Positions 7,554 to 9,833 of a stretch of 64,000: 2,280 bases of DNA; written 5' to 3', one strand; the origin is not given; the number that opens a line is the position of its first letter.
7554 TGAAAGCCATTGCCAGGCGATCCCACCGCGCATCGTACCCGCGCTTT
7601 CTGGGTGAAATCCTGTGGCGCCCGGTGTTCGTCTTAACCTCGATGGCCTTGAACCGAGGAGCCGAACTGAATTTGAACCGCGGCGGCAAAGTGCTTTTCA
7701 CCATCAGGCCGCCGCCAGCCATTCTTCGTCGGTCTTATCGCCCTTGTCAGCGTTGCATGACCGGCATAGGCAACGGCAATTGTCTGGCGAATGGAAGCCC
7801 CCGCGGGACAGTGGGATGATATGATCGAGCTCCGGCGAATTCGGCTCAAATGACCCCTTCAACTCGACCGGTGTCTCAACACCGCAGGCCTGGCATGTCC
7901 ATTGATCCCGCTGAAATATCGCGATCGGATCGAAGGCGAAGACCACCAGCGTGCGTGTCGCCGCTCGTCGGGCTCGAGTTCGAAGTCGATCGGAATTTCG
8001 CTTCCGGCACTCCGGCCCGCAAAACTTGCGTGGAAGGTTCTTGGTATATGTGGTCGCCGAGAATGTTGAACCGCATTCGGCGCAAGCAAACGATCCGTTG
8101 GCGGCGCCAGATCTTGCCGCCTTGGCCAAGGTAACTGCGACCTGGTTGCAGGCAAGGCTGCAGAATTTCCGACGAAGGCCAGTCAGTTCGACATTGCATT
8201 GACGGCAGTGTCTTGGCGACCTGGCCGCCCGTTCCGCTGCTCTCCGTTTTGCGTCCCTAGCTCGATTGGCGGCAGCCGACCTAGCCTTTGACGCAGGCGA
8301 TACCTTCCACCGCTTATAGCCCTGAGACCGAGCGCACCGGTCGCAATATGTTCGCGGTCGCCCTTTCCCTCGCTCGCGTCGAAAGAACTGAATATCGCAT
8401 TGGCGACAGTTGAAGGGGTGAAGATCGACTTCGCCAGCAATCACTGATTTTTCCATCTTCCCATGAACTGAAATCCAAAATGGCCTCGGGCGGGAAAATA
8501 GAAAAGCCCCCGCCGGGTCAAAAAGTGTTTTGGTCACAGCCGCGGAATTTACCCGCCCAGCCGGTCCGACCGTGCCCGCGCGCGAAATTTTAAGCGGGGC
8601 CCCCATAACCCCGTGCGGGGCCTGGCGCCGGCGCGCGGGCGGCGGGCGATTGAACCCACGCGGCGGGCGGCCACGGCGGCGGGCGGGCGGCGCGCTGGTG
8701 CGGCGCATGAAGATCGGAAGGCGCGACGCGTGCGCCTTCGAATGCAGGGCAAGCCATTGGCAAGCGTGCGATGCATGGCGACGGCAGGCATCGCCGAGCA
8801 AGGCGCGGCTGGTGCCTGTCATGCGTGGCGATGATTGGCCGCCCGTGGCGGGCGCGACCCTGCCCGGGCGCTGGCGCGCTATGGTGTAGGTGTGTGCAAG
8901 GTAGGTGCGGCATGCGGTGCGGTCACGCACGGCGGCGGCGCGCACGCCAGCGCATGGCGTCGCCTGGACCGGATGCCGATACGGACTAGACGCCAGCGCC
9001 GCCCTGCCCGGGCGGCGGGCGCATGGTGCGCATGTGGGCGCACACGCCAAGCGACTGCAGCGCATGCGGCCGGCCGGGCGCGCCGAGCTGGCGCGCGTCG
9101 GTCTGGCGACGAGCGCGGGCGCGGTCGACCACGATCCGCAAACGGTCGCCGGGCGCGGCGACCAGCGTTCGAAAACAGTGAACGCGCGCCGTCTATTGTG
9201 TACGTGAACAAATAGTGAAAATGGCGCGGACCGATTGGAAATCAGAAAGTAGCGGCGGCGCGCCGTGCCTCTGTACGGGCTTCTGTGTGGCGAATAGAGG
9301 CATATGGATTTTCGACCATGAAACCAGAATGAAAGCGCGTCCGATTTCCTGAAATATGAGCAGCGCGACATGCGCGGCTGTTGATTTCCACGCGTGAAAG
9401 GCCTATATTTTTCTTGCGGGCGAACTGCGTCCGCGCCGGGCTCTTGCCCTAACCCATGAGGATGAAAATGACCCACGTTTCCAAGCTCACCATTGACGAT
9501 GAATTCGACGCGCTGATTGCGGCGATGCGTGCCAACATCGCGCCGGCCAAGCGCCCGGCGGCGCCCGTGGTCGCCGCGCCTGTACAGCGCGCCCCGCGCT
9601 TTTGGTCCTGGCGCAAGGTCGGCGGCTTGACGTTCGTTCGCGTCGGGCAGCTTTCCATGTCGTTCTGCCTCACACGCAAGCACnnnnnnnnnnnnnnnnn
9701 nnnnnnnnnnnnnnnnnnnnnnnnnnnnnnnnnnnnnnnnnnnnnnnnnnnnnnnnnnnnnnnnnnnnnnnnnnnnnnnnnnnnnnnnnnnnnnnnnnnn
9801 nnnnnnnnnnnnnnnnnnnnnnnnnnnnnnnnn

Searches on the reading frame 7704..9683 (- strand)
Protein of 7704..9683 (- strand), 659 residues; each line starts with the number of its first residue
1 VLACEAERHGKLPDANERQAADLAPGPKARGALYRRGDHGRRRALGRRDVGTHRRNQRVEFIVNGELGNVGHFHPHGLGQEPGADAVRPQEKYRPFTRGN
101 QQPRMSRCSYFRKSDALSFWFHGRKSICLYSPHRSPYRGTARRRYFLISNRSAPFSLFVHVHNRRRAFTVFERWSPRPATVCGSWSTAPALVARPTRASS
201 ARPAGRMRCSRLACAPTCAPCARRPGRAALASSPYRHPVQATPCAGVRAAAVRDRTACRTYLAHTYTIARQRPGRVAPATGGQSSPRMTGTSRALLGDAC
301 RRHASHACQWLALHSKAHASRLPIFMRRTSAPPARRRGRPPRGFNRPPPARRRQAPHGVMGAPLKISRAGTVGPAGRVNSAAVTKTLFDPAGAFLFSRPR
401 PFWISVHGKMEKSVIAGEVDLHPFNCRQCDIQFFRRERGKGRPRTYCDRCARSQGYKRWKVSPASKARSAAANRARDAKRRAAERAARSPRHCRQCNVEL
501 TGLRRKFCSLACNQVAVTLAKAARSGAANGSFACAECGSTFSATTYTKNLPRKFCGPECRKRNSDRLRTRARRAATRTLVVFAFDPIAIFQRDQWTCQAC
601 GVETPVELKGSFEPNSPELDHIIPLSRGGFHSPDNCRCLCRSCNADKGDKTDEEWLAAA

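Call 74: search_protein_families(library=pfam, proteins=[window:7704-9683:-], max_evalue=0.00001)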
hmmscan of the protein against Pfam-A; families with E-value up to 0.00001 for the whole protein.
window:7704-9683:- (659 aa): 2 families
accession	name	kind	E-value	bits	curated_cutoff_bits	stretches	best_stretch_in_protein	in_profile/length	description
PF01844.29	HNH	-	1.5e-09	38.2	21.4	1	597-650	1-47/47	HNH endonuclease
PF14279.12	HNH_5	-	8.2e-09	35.7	27.5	1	618-654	14-50/56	HNH endonuclease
